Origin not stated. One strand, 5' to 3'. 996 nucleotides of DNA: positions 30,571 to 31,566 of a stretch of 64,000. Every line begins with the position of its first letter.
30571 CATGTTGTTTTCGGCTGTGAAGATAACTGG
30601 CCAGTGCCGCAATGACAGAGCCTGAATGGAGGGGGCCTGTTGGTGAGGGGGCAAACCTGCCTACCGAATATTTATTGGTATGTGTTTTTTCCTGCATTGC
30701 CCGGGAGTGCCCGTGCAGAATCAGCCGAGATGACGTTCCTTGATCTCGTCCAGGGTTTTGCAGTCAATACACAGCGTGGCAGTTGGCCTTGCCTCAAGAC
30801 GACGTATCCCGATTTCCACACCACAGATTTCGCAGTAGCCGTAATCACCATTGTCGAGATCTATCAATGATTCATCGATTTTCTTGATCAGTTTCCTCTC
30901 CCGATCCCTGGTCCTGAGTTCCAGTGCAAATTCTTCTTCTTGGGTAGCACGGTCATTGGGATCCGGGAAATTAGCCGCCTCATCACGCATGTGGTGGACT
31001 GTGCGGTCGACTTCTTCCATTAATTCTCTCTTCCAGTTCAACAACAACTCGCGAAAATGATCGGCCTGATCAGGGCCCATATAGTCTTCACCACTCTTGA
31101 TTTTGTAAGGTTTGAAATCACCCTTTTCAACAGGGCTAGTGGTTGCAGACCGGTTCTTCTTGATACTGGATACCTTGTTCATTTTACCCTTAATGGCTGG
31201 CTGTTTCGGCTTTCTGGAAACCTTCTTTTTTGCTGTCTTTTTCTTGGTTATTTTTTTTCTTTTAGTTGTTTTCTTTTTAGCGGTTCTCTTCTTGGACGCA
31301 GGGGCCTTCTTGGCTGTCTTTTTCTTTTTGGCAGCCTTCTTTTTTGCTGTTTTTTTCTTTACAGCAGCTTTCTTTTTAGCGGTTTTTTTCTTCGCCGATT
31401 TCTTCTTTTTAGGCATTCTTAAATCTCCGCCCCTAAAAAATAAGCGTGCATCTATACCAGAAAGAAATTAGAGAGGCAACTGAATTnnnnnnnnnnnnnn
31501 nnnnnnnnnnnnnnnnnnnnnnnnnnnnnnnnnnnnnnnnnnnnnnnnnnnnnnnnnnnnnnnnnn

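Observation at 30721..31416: DksA fused in-frame to a histone-H1-like lysine-rich N-terminal tail encoded by 33-nt tandem repeats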

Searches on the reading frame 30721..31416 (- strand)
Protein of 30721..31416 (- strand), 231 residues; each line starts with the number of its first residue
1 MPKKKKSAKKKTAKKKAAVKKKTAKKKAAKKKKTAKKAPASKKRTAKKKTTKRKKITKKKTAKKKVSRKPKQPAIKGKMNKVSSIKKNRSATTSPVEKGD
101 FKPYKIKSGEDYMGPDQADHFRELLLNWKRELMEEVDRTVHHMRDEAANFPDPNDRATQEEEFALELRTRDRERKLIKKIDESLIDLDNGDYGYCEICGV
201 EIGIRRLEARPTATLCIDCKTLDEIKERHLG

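Call 3: search_protein_families(library=pfam, proteins=[window:30721-31416:-], max_evalue=0.01)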
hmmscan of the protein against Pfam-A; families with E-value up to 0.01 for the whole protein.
window:30721-31416:- (231 aa): 2 families
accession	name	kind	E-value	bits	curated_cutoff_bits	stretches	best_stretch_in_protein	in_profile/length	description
PF21157.2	DksA_N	-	2.2e-33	114.8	27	1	117-184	1-68/71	DnaK suppressor protein DksA, N-terminal domain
PF01258.23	zf-dskA_traR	-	1.4e-11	44.6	24.9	1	190-221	1-32/36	Prokaryotic dksA/traR C4-type zinc finger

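Call 4: search_protein_families(library=ncbifam, proteins=[window:30721-31416:-], max_evalue=0.01)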
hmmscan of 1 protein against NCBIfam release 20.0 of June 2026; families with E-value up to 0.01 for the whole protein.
window:30721-31416:- (231 aa): 6 families
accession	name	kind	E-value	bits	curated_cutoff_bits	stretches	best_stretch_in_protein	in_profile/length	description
NF008045.0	PRK10778.1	equivalog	1.1e-60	204.3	289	1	97-230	16-149/151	RNA polymerase-binding protein DksA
TIGR02420.1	dksA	equivalog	6.9e-51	171.3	115.5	1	113-221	1-109/110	RNA polymerase-binding protein DksA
NF033459.1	DksA_like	equivalog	5.8e-18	65.2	105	1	118-224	3-110/113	RNA polymerase-binding protein DksA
TIGR02890.1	bacill_yteA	subfamily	7.7e-16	58.6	134.4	1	117-224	2-118/159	regulatory protein, yteA family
TIGR02419.1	C4_traR_proteo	subfamily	3.8e-08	33.8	59.7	1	164-224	6-64/64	phage/conjugal plasmid C-4 type zinc finger protein, TraR family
NF010268.0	PRK13715.1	equivalog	0.0023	17.9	108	1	194-229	36-71/73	conjugal transfer protein TraR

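Call 6: find_homologous_proteins(query=window:30721-31416:-, max_evalue=0.00001)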
Query window:30721-31416:- (231 aa): 8000 proteins with E <= 0.00001 among 8000 candidates; the best 120 are listed.
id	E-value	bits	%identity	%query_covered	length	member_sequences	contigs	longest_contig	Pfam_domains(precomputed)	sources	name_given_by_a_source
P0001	2.9e-139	480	100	100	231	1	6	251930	PF21157.3,PF01258.24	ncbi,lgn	-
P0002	9.8e-131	452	98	70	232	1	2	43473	PF21157.3,PF01258.24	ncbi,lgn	-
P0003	3.1e-130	451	98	70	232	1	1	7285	PF21157.3,PF01258.24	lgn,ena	-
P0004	4.3e-130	450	98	70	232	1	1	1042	PF21157.3,PF01258.24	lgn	-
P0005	6.9e-130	450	98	72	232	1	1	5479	PF21157.3,PF01258.24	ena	-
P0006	1.4e-129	449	98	70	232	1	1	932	PF21157.3,PF01258.24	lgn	-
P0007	1.8e-129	448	98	72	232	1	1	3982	PF21157.3,PF01258.24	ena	-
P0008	2.2e-129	448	98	72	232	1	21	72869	PF21157.3,PF01258.24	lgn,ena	-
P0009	2.2e-129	448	97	70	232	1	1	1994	PF21157.3,PF01258.24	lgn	-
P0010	3.0e-129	448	98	72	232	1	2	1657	PF21157.3,PF01258.24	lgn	-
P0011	9.6e-129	446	98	72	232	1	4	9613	PF21157.3,PF01258.24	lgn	-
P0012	2.4e-128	445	98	72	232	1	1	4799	PF21157.3,PF01258.24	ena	-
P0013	1.6e-125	435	98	72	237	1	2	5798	PF21157.3,PF01258.24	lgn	-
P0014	2.8e-125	435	98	72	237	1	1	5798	PF21157.3,PF01258.24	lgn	-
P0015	4.8e-125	434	98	72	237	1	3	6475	PF21157.3,PF01258.24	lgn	-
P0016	8.5e-124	430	98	72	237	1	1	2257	PF21157.3,PF01258.24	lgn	-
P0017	1.9e-123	429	98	72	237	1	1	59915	PF21157.3,PF01258.24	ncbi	-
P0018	1.3e-122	426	97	72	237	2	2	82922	PF21157.3,PF01258.24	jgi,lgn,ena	jgi:DnaK suppressor protein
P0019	3.6e-97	343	83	66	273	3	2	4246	PF21157.3,PF01258.24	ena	-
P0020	6.0e-96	339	99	66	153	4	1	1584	PF21157.3,PF01258.24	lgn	-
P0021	1.1e-95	338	83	66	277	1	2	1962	PF21157.3,PF01258.24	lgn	-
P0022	1.3e-93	331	82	66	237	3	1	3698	PF21157.3,PF01258.24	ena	-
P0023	7.7e-93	329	83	65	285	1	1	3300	PF21157.3,PF01258.24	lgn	-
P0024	6.1e-92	326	80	71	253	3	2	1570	PF21157.3,PF01258.24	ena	-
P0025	6.8e-92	325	78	70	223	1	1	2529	PF21157.3,PF01258.24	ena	-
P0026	1.4e-91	324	90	58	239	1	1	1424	PF21157.3,PF01258.24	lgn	-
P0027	3.2e-91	323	81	66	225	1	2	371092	PF21157.3,PF01258.24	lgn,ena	-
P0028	3.4e-90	320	69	95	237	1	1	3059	PF21157.3,PF01258.24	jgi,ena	-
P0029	5.4e-90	319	66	74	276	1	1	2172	PF21157.3,PF01258.24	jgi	jgi:DnaK suppressor protein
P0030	7.0e-90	319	82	65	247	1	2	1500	PF21157.3,PF01258.24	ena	-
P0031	2.5e-89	317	71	83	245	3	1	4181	PF21157.3,PF01258.24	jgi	jgi:DnaK suppressor protein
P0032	6.5e-89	316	89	58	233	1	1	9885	PF21157.3,PF01258.24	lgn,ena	-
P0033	8.4e-89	315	69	87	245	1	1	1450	PF21157.3,PF01258.24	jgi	jgi:DnaK suppressor protein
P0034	2.3e-88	314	80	68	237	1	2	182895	PF21157.3,PF01258.24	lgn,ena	-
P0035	3.3e-88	313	83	59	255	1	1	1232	PF21157.3,PF01258.24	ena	-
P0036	3.9e-88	313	69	95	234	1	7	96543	PF21157.3,PF01258.24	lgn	-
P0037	4.2e-88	313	69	95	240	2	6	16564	PF21157.3,PF01258.24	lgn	-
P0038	5.4e-88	313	81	68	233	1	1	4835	PF21157.3,PF01258.24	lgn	-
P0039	1.1e-86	308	77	72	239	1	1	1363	PF21157.3,PF01258.24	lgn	-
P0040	1.3e-86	308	80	68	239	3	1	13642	PF21157.3,PF01258.24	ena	-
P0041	1.6e-86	308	83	65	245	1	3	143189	PF21157.3,PF01258.24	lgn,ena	-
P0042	1.1e-85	305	67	100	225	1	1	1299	PF21157.3,PF01258.24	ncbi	-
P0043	2.4e-85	304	87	56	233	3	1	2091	PF21157.3,PF01258.24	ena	-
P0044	5.0e-85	303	78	72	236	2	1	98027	PF21157.3,PF01258.24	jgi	jgi:DnaK suppressor protein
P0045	6.8e-85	303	67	100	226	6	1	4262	PF21157.3,PF01258.24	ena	-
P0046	3.5e-84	300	80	71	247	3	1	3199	PF21157.3,PF01258.24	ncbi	-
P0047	4.6e-84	300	73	78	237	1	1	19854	PF21157.3,PF01258.24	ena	-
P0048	9.2e-84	299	72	84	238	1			PF21157.3,PF01258.24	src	-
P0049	2.4e-83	298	84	55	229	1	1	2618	PF21157.3,PF01258.24,PF07382.17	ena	-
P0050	3.2e-83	297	84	56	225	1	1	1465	PF21157.3,PF01258.24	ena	-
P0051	3.8e-83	297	70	66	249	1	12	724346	PF21157.3,PF01258.24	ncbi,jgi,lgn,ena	-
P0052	4.2e-83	297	84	56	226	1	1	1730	PF21157.3,PF01258.24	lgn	-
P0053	5.2e-83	296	80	68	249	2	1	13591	PF21157.3,PF01258.24,PF07382.17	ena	-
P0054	5.8e-83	296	67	97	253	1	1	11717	PF21157.3,PF01258.24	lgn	-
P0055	1.0e-82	295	73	66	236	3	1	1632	PF21157.3,PF01258.24,PF07382.17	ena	-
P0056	1.0e-82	295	69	66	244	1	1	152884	PF21157.3,PF01258.24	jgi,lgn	jgi:RNA polymerase-binding transcription factor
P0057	1.2e-82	295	74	71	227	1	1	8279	PF21157.3,PF01258.24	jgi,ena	-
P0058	2.8e-82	294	82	57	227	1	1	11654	PF21157.3,PF01258.24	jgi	jgi:DnaK suppressor protein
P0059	3.0e-82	294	74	67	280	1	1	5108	PF21157.3,PF01258.24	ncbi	-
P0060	4.8e-82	293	56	99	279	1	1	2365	PF21157.3,PF01258.24,PF07382.17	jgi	jgi:DnaK suppressor protein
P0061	6.0e-82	293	66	92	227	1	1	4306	PF21157.3,PF01258.24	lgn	-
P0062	7.9e-82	293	69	66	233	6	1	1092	PF21157.3,PF01258.24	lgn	-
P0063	1.5e-81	292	69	66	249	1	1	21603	PF21157.3,PF01258.24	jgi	-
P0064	2.4e-81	291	71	89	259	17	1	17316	PF21157.3,PF01258.24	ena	-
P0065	2.5e-81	291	83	55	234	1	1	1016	PF21157.3,PF01258.24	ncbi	-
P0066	2.6e-81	291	78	60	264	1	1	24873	PF21157.3,PF01258.24,PF07382.17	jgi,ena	-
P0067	2.7e-81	291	76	64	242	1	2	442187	PF21157.3,PF01258.24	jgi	jgi:RNA polymerase-binding transcription factor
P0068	2.8e-81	291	75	66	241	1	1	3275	PF21157.3,PF01258.24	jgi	-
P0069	3.0e-81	291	62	100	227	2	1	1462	PF21157.3,PF01258.24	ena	-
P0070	3.1e-81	291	67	75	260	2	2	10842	PF21157.3,PF01258.24,PF07382.17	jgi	jgi:DnaK suppressor protein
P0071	3.4e-81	291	73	67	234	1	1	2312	PF21157.3,PF01258.24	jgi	-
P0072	4.2e-81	290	78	68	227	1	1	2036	PF21157.3,PF01258.24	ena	-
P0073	4.4e-81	290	68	66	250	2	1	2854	PF21157.3,PF01258.24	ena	-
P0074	4.7e-81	290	62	100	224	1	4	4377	PF21157.3,PF01258.24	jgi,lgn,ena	jgi:DnaK suppressor protein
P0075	5.7e-81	290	82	66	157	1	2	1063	PF21157.3,PF01258.24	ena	-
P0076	8.7e-81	289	63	100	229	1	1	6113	PF21157.3,PF01258.24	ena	-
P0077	9.5e-81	289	69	66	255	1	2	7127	PF21157.3,PF01258.24,PF07382.17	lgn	-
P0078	9.9e-81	289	70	66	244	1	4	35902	PF21157.3,PF01258.24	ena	-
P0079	1.4e-80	288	70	66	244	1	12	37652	PF21157.3,PF01258.24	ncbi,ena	-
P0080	1.6e-80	288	60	100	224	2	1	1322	PF21157.3,PF01258.24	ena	-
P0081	1.8e-80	288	74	67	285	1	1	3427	PF21157.3,PF01258.24,PF07382.17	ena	-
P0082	1.8e-80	288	81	56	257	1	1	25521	PF21157.3,PF01258.24,PF07382.17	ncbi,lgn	-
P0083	1.9e-80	288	78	66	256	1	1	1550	PF21157.3,PF01258.24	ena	-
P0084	2.1e-80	288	64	100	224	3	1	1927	PF21157.3,PF01258.24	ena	-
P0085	2.3e-80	288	62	100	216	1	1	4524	PF21157.3,PF01258.24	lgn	-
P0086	3.2e-80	287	69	66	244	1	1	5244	PF21157.3,PF01258.24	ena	-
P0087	3.3e-80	287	65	97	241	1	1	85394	PF21157.3,PF01258.24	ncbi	-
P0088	3.5e-80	287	71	66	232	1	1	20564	PF21157.3,PF01258.24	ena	-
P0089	3.9e-80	287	64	100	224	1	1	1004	PF21157.3,PF01258.24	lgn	-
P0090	5.8e-80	286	70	66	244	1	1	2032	PF21157.3,PF01258.24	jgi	-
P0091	6.7e-80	286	74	66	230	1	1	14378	PF21157.3,PF01258.24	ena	-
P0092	8.3e-80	286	69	66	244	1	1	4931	PF21157.3,PF01258.24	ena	-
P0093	8.4e-80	286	84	56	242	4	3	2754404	PF21157.3,PF01258.24,PF07382.17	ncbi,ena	-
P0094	9.5e-80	286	80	57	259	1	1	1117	PF21157.3,PF01258.24,PF07382.17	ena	-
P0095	1.0e-79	286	79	57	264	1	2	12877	PF21157.3,PF01258.24,PF07382.17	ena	-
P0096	1.1e-79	286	81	56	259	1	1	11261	PF21157.3,PF01258.24,PF07382.17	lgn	-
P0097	1.6e-79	285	69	71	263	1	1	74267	PF21157.3,PF01258.24,PF07382.17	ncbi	-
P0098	1.7e-79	285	84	56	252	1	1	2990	PF21157.3,PF01258.24,PF07382.17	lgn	-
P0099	1.8e-79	285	70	66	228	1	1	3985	PF21157.3,PF01258.24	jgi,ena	-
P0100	1.9e-79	285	74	66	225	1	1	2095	PF21157.3,PF01258.24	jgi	jgi:DnaK suppressor protein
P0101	3.9e-79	284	73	61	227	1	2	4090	PF21157.3,PF01258.24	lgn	-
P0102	4.6e-79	284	78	59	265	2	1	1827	PF21157.3,PF01258.24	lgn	-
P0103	4.7e-79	284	73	70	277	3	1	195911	PF21157.3,PF01258.24,PF07382.17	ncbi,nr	ncbi:RNA polymerase-binding protein DksA [Methylohalomonas lacus]|nr:RNA polymerase-binding protein 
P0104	5.0e-79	283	62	100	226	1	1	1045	PF21157.3,PF01258.24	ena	-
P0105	5.2e-79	283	69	66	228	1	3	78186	PF21157.3,PF01258.24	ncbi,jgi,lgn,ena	-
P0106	5.6e-79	283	79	65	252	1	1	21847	PF21157.3,PF01258.24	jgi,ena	-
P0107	5.8e-79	283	78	61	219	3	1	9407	PF21157.3,PF01258.24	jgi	jgi:DnaK suppressor protein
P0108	5.9e-79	283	69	66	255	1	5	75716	PF21157.3,PF01258.24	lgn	-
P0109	7.2e-79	283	-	-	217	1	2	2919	PF21157.3,PF01258.24,PF07382.17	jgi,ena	-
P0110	7.9e-79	283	68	76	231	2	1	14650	PF21157.3,PF01258.24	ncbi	-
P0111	8.6e-79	283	73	61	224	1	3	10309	PF21157.3,PF01258.24,PF07382.17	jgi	jgi:DnaK suppressor protein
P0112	9.1e-79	283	69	66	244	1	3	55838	PF21157.3,PF01258.24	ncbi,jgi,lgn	ncbi:MAG: DnaK suppressor protein [Gammaproteobacteria bacterium]|jgi:DnaK suppressor protein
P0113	1.0e-78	282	73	66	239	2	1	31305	PF21157.3,PF01258.24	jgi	jgi:RNA polymerase-binding transcription factor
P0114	1.1e-78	282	82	56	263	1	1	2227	PF21157.3,PF01258.24,PF07382.17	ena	-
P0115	1.4e-78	282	62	97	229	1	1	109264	PF21157.3,PF01258.24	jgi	jgi:DnaK suppressor protein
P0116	1.5e-78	282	77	55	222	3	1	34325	PF21157.3,PF01258.24,PF07382.17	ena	-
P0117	1.8e-78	282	73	61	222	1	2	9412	PF21157.3,PF01258.24,PF07382.17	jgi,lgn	-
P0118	1.9e-78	282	66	74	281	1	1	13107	PF21157.3,PF01258.24,PF07382.17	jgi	-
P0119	1.9e-78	282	69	66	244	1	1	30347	PF21157.3,PF01258.24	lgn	-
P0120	1.9e-78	281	72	67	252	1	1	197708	PF21157.3,PF01258.24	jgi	jgi:RNA polymerase-binding transcription factor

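Call 8: list_cluster_members(proteins=[P0001, P0002, P0017, P0042, P0046, P0051, P0059, P0082, P0093, P0097])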
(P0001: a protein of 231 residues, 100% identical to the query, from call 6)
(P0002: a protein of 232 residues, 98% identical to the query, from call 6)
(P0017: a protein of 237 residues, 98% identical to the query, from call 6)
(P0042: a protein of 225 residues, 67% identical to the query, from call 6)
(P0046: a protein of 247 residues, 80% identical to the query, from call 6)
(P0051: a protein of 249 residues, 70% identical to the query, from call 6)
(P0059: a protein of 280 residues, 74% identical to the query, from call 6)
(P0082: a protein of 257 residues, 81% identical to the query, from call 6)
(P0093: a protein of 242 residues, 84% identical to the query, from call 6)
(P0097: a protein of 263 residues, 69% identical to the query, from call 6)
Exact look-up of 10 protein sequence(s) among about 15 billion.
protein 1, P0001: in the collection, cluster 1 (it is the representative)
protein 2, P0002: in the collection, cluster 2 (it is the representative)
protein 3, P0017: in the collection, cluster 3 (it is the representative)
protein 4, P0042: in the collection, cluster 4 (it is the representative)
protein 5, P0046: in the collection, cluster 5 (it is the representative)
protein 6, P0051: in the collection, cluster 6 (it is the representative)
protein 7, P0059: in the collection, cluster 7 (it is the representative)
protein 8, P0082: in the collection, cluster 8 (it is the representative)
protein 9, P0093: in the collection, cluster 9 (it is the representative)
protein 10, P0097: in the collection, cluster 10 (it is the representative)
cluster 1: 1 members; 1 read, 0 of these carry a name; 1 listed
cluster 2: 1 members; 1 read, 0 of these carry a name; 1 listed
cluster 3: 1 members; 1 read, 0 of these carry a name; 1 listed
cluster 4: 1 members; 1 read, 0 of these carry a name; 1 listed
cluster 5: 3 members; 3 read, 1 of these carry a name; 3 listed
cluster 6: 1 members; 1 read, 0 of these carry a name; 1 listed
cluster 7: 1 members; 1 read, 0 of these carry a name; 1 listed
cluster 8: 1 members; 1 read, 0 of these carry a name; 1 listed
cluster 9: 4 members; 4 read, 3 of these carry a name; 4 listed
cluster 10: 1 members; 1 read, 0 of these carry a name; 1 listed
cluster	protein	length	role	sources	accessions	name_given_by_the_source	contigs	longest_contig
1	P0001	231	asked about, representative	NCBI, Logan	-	-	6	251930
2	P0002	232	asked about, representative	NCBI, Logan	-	-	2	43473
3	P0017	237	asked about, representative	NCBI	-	-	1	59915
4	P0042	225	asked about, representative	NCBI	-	-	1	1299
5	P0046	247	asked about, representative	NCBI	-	-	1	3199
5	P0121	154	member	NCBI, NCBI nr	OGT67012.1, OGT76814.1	MAG: RNA polymerase-binding protein DksA [Gammaproteobacteria bacterium ...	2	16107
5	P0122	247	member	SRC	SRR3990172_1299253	-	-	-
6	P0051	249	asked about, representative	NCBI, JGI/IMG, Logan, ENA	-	-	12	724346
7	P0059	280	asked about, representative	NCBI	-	-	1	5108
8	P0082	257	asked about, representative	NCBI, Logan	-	-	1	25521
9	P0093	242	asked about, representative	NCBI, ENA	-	-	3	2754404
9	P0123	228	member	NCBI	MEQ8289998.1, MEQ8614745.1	MAG: RNA polymerase-binding protein DksA [Gammaproteobacteria bacterium]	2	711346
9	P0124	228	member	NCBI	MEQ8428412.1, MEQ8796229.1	MAG: RNA polymerase-binding protein DksA [Gammaproteobacteria bacterium]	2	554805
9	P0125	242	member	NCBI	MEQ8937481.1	MAG: RNA polymerase-binding protein DksA [Gammaproteobacteria bacterium]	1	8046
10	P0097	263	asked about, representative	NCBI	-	-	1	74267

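Call 12: find_related_loci(query=window:30721-31416:-, collection=genome_contigs, flank=2500)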
Query window:30721-31416:- (231 aa) in genome_contigs; peptide patterns used: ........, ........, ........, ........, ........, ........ (x = any residue, [..] = any of these).
600 stretches matched a pattern (row limit reached: there are more); 101 encode a relative of the query (tblastn E <= 1e-3); the best 80 are kept; 80 distinct loci.
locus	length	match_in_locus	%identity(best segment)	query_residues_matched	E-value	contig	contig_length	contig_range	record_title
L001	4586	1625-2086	91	78-231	1e-97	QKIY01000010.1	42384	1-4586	MAG: Gammaproteobacteria bacterium isolate SZUA-592 scaffold_1586, whole genome shotgun sequence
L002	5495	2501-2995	66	65-231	3e-77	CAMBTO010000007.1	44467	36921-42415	MAG: Klebsiella pneumoniae isolate TrH-03may19-115 genome assembly, contig: TrH-03may19-C1117, whole genome shotgun sequ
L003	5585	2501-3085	60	35-231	3e-75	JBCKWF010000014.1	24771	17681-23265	Gammaproteobacteria bacterium isolate SLM_MC1B_46-E17 Node_14_length_24771_cov_23.732501, whole genome shotgun sequence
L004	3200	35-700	56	26-229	3e-75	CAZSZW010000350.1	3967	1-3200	MAG TPA_asm: uncultured Gammaproteobacteria bacterium isolate binchicken_co286_3 genome assembly, contig: NODE_22382_len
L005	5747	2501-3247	51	13-229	6e-75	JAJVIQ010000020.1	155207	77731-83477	MAG: Gammaproteobacteria bacterium isolate Bin_9R c_000000000488, whole genome shotgun sequence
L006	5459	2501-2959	69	79-231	3e-73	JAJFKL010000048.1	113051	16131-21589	MAG: Gammaproteobacteria bacterium isolate OFTM147 OFTM147_47, whole genome shotgun sequence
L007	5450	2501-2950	73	79-231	1e-72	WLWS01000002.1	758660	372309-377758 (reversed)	MAG: Gammaproteobacteria bacterium isolate MH-Pat-SR_autometa_4-1 NODE_13_length_758660_cov_9.696460, whole genome shotg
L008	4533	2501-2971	68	73-230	2e-70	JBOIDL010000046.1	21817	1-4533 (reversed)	MAG: Gammaproteobacteria bacterium isolate SD8020_metabat2.bin.3 NODE_116_length_21817_cov_4.193499, whole genome shotgu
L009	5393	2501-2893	76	100-229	2e-70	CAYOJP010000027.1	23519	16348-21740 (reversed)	MAG TPA_asm: uncultured Gammaproteobacteria bacterium isolate SRP287453_co1_17 genome assembly, contig: NODE_3744_length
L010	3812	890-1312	74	88-228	2e-69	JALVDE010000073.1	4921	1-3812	MAG: Gammaproteobacteria bacterium isolate 134-614_metabat2_scaf2bin.015 134-614_scaffold_15253_c1, whole genome shotgun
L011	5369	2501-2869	80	109-231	1e-68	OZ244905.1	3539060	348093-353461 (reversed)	MAG: Gammaproteobacteria bacterium isolate a734ccac-b7d8-410a-8793-3c98b358ebc9 genome assembly, chromosome: 1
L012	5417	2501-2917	72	90-230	3e-68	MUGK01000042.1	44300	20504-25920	MAG: Chromatiales bacterium USCg_Taylor scaffold_41, whole genome shotgun sequence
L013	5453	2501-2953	64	78-231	7e-68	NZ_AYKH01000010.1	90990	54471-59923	Salinisphaera orenii MK-B5 contig18, whole genome shotgun sequence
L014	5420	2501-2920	71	92-231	8e-68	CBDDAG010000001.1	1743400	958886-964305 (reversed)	MAG: Gammaproteobacteria bacterium isolate da2c0b02-0042-499d-be3c-6ebcc0061ba8 genome assembly, contig: contig_1, whole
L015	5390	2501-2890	73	101-230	1e-66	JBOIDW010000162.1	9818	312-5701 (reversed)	MAG: Gammaproteobacteria bacterium isolate H1-B1_metabat2.bin.5 k127_443953, whole genome shotgun sequence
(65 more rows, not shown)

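Call 17: find_encoding_contigs(protein=P0001, flank=1500, max_places=4)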
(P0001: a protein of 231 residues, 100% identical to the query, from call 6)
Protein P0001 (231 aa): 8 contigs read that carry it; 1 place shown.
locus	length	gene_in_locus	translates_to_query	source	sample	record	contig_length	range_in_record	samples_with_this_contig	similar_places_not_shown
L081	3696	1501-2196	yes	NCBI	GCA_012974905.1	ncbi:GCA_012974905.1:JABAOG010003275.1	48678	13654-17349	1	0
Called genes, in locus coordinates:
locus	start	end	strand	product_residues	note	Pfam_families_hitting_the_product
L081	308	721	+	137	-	PF14489:QueF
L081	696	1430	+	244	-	PF07264:EI24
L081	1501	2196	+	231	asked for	PF21157:DksA_N, PF01258:zf-dskA_traR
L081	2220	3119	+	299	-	PF00749:tRNA-synt_1c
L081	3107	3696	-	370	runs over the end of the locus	PF18152:DAHP_snth_FXD (weak), PF00793:DAHP_synth_1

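Call 18: find_encoding_contigs(protein=P0018, flank=1500, max_places=3)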
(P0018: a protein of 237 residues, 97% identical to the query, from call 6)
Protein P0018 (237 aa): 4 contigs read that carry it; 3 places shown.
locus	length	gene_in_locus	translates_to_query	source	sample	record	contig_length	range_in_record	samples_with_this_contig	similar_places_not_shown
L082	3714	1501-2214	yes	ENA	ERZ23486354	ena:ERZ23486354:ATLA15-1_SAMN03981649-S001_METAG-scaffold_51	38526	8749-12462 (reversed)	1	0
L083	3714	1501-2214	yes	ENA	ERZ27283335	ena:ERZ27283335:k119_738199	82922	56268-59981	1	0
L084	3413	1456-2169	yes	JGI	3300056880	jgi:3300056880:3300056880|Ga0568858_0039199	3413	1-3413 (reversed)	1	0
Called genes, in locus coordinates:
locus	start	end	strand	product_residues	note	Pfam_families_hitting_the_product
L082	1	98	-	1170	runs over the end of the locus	PF02463:SMC_N, PF13304:AAA_21 (faint), PF13476:AAA_23, PF24161:CCDC39 (faint)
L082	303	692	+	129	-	PF14489:QueF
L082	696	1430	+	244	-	PF07264:EI24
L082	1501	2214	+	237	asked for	PF21157:DksA_N, PF01258:zf-dskA_traR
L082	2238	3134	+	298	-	PF00749:tRNA-synt_1c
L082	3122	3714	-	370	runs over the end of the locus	PF18152:DAHP_snth_FXD (weak), PF00793:DAHP_synth_1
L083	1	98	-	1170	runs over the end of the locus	PF02463:SMC_N, PF13304:AAA_21 (faint), PF13476:AAA_23, PF24161:CCDC39 (faint)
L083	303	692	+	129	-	PF14489:QueF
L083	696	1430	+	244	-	PF07264:EI24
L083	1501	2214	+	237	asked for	PF21157:DksA_N, PF01258:zf-dskA_traR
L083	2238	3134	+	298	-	PF00749:tRNA-synt_1c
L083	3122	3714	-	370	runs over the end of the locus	PF18152:DAHP_snth_FXD (weak), PF00793:DAHP_synth_1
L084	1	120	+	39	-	?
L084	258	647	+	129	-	PF14489:QueF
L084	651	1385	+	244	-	PF07264:EI24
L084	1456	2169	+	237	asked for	PF21157:DksA_N, PF01258:zf-dskA_traR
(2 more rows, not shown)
